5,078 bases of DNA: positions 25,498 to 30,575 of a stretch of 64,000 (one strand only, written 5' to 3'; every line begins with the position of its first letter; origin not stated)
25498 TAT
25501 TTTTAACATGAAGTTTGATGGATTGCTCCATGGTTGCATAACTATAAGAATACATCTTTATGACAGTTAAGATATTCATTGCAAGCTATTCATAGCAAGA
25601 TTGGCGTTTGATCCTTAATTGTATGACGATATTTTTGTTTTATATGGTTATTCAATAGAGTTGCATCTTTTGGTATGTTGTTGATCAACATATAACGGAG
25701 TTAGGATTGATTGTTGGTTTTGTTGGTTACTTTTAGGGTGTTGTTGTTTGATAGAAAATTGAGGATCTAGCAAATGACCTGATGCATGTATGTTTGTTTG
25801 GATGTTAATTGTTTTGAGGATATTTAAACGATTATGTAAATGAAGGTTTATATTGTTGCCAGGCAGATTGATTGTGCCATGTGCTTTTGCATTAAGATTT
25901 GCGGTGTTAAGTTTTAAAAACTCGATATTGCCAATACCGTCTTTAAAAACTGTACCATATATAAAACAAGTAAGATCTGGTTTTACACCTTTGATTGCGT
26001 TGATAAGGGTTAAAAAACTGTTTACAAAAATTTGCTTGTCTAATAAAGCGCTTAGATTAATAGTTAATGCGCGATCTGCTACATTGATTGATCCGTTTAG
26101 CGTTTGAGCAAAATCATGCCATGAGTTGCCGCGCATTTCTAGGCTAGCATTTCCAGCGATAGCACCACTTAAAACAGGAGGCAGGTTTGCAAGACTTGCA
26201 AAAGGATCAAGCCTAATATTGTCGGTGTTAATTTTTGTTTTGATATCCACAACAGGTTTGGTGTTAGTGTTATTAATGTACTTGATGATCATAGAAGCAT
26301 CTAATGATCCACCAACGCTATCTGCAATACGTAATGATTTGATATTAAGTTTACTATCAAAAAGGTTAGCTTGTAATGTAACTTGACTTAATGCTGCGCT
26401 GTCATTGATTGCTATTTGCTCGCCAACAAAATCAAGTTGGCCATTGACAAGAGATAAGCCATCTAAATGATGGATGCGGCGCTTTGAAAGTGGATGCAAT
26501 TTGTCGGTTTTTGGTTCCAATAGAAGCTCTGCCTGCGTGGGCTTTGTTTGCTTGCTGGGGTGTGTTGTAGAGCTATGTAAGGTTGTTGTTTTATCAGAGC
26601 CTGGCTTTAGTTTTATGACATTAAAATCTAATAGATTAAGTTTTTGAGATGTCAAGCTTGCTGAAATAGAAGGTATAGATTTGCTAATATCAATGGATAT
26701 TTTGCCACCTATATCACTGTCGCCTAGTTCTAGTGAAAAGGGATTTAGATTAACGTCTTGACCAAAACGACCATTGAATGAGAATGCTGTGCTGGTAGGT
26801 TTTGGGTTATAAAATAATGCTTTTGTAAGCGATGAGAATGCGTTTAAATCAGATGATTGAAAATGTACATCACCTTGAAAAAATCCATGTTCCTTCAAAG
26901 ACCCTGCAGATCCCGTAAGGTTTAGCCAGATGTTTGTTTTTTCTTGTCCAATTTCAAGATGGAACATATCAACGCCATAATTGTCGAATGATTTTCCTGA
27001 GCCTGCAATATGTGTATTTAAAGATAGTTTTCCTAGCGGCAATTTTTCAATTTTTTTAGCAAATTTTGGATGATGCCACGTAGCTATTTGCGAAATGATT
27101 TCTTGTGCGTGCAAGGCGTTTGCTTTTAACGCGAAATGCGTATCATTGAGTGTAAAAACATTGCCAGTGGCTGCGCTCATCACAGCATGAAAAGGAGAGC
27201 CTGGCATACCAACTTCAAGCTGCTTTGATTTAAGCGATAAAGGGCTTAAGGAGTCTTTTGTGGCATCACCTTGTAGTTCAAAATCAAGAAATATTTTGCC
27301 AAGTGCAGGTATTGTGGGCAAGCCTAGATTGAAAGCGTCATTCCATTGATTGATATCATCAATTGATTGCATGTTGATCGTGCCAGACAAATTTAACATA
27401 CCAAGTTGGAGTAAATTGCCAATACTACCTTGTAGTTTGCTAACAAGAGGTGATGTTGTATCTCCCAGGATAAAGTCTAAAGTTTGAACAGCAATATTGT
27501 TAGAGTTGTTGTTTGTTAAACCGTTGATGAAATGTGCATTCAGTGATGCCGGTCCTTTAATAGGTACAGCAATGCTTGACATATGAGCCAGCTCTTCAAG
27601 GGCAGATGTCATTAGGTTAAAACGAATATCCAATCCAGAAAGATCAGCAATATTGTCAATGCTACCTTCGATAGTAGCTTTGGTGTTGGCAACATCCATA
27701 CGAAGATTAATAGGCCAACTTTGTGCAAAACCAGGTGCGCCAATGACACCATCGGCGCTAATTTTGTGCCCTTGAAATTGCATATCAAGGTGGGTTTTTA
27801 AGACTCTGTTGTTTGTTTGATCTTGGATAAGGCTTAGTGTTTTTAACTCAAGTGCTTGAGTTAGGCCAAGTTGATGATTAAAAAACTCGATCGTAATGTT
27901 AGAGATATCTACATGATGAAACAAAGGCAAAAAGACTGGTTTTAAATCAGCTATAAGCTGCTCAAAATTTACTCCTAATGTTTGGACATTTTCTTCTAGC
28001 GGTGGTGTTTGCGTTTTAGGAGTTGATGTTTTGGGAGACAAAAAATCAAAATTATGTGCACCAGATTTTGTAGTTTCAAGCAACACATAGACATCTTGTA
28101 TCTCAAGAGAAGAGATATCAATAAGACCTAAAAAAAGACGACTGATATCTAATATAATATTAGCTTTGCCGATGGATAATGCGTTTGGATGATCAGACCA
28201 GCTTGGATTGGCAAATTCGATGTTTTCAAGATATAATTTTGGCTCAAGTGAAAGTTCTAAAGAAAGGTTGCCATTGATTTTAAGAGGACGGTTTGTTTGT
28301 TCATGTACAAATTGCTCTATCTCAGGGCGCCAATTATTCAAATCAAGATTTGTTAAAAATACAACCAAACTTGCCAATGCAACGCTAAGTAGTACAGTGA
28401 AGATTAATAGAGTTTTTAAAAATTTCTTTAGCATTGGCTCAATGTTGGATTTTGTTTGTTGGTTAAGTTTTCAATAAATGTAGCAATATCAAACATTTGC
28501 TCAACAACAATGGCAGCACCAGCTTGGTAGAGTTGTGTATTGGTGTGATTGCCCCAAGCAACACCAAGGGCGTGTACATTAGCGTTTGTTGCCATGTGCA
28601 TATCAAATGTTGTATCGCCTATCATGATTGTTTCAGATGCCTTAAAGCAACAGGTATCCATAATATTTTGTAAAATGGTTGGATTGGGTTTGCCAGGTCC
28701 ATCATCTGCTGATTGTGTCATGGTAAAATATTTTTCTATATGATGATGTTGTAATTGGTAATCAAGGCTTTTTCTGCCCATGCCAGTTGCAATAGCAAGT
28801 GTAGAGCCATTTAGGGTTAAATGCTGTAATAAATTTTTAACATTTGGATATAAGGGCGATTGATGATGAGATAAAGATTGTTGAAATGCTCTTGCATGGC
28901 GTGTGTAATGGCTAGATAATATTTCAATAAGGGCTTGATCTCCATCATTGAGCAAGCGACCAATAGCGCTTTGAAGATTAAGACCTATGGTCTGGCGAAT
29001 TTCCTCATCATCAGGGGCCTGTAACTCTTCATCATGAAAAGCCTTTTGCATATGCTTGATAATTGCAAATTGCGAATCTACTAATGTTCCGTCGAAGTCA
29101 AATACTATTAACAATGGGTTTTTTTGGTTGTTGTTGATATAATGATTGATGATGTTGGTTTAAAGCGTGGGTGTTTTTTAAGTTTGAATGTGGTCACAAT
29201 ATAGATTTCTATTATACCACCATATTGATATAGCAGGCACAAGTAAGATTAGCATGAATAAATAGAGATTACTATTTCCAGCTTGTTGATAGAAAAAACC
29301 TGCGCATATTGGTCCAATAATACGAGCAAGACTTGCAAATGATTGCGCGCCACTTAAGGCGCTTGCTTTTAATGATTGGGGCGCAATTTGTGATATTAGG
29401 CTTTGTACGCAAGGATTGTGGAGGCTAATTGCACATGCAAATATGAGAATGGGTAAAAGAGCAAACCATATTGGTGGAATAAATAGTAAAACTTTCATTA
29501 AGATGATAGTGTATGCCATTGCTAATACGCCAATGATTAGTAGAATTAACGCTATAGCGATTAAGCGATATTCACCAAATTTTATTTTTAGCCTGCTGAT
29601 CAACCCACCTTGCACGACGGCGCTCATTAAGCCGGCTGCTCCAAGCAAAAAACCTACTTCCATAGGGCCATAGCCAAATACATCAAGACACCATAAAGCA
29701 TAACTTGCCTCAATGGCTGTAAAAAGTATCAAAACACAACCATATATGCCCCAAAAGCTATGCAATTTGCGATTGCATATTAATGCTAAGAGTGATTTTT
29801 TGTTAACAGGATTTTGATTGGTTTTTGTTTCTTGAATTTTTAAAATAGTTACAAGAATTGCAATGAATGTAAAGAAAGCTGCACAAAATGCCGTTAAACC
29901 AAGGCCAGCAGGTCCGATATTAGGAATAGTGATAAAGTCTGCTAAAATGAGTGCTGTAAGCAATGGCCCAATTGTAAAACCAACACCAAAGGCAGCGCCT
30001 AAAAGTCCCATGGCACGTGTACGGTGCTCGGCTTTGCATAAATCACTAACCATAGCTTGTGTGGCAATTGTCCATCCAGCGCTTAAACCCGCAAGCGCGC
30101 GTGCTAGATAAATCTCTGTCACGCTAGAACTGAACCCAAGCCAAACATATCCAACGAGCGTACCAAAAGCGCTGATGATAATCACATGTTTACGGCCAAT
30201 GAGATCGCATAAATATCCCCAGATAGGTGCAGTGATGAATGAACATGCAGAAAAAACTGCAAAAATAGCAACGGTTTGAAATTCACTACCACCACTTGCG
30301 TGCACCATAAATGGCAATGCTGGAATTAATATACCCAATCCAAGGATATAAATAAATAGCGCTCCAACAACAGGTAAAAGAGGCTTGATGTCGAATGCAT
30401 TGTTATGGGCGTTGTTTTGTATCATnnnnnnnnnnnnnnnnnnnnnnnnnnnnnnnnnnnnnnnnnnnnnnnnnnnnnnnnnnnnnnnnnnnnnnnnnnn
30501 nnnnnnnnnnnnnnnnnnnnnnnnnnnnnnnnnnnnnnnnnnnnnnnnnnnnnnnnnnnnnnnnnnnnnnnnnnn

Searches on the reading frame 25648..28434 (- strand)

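Call 84: search_protein_families(library=pfam, proteins=[window:25648-28434:-], max_evalue=0.00001)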
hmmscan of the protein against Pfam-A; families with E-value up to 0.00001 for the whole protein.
window:25648-28434:- (928 aa): 1 family
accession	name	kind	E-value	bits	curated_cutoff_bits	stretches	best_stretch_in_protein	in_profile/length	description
PF05170.20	AsmA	-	7e-27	94.9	29.8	2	3-137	2-135/607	AsmA family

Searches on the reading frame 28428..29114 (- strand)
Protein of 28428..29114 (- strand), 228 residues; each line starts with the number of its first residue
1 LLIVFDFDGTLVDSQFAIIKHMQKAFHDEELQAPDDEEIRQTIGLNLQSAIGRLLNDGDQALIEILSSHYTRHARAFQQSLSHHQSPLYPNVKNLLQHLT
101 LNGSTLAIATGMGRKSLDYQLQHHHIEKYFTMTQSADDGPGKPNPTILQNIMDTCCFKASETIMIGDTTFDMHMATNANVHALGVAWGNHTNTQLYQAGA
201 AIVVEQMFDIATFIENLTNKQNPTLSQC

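Call 84: search_protein_families(library=pfam, proteins=[window:28428-29114:-], max_evalue=0.00001)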
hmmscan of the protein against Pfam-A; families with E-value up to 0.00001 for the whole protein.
window:28428-29114:- (228 aa): 3 families
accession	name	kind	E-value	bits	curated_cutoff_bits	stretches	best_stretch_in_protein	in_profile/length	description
PF13419.12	HAD_2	-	4.8e-37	128.2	23.8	1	3-185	1-178/178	Haloacid dehalogenase-like hydrolase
PF00702.32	Hydrolase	-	8.5e-23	82.2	26.4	1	2-178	3-190/191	haloacid dehalogenase-like hydrolase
PF13242.12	Hydrolase_like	-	1.2e-10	41.6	22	1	141-204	3-69/75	HAD-hyrolase-like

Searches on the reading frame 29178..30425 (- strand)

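Call 84: search_protein_families(library=pfam, proteins=[window:29178-30425:-], max_evalue=0.00001)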
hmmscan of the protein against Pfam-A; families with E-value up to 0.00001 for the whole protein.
window:29178-30425:- (415 aa): 2 families
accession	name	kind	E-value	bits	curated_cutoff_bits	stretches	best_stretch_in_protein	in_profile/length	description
PF07690.21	MFS_1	-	9.1e-45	153.5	33.4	2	21-309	3-291/347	Major Facilitator Superfamily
PF00083.30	Sugar_tr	-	5.5e-10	39.1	22.3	1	47-190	44-185/452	Sugar (and other) transporter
